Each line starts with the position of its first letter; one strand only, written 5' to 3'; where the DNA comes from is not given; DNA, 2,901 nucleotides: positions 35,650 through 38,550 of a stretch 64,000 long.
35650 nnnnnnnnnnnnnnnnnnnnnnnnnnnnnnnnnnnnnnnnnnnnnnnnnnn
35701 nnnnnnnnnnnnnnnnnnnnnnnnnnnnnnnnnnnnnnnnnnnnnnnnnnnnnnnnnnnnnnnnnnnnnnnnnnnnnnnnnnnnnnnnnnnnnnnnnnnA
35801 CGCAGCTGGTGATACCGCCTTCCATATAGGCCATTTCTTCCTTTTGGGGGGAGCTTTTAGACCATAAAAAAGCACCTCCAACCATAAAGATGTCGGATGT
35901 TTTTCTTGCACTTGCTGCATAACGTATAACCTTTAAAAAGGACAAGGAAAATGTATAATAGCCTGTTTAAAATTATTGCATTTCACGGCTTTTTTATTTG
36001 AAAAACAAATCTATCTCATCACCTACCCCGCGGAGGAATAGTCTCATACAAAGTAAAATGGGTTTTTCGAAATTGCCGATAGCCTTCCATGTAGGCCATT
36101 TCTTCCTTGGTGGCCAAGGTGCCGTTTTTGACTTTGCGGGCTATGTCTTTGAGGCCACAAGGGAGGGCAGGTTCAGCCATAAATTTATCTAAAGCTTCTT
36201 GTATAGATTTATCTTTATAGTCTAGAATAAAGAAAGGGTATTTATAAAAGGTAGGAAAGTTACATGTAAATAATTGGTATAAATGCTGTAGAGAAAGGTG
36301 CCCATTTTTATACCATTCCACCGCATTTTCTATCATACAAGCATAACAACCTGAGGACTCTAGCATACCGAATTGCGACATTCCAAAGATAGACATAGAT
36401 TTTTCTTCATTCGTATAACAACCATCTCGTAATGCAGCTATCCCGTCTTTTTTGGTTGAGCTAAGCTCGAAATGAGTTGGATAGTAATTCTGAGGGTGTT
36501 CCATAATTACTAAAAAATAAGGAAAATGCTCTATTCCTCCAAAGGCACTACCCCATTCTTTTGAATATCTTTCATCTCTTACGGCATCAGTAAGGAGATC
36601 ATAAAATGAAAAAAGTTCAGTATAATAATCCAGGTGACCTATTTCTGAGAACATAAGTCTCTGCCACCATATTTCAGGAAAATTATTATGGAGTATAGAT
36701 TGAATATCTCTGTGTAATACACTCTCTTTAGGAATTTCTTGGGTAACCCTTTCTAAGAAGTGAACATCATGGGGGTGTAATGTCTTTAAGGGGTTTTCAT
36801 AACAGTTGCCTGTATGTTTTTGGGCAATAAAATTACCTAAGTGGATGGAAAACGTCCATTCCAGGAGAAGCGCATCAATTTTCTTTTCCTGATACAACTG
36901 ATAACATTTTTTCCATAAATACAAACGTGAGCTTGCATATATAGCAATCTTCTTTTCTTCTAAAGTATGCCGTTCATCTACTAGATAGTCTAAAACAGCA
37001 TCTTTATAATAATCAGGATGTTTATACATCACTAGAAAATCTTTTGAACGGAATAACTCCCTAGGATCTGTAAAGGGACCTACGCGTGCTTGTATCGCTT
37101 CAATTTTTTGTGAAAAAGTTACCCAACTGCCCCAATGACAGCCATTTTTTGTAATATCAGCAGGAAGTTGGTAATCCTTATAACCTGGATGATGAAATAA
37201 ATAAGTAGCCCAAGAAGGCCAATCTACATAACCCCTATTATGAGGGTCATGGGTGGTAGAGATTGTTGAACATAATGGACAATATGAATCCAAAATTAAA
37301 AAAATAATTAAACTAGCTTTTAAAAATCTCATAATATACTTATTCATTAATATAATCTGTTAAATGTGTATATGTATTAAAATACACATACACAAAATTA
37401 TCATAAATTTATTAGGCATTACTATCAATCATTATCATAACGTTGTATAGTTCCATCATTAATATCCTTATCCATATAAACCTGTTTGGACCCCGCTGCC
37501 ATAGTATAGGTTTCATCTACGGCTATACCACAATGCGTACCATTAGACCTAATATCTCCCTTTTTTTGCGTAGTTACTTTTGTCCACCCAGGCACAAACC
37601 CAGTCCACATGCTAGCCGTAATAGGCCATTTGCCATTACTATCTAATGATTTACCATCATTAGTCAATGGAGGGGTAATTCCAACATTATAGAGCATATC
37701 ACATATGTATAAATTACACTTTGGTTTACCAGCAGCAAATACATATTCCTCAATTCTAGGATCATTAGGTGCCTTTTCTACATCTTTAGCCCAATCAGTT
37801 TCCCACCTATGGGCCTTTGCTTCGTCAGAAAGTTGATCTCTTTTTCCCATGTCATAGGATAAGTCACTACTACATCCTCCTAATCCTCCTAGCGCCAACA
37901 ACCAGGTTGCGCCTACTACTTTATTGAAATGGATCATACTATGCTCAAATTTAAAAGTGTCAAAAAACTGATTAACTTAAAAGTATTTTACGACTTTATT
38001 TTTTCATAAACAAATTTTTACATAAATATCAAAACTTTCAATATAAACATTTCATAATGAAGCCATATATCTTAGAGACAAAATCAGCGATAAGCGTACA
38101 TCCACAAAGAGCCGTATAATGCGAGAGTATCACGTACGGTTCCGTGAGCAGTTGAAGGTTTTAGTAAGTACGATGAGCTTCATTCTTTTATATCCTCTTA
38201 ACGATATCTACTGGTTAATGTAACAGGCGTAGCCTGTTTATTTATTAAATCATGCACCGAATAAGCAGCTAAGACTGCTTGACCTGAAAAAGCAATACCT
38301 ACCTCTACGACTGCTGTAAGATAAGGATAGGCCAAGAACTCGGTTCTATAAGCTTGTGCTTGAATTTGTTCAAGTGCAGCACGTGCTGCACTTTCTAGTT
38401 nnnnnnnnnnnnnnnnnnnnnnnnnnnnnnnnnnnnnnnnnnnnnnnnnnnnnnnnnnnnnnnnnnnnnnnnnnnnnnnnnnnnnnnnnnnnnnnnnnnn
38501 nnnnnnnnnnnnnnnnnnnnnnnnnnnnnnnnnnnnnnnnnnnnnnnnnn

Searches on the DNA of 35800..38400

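Call 60: search_rna_families(source=window, start=35800, end=38400, threshold=evalue, max_evalue=1)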
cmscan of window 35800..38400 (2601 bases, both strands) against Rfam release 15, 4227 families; matches with E-value up to 1: 3.
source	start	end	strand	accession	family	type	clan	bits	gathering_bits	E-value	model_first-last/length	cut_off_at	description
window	38107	38183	+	RF00029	Intron_gpII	Intron;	-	45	40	5.4e-07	1-77/77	no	Group II catalytic intron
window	38101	38150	+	RF04356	Plastid-ndhA-ndhB-1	Intron;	CL00155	27.7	61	0.0014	1-49/49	no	Plastid-ndhA-ndhB-1 group II-D5 intron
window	36813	36929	+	RF00447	IRES_Kv1_4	Cis-reg; IRES;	-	19.5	100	0.18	1-259/259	no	Voltage-gated potassium-channel Kv1.4 IRES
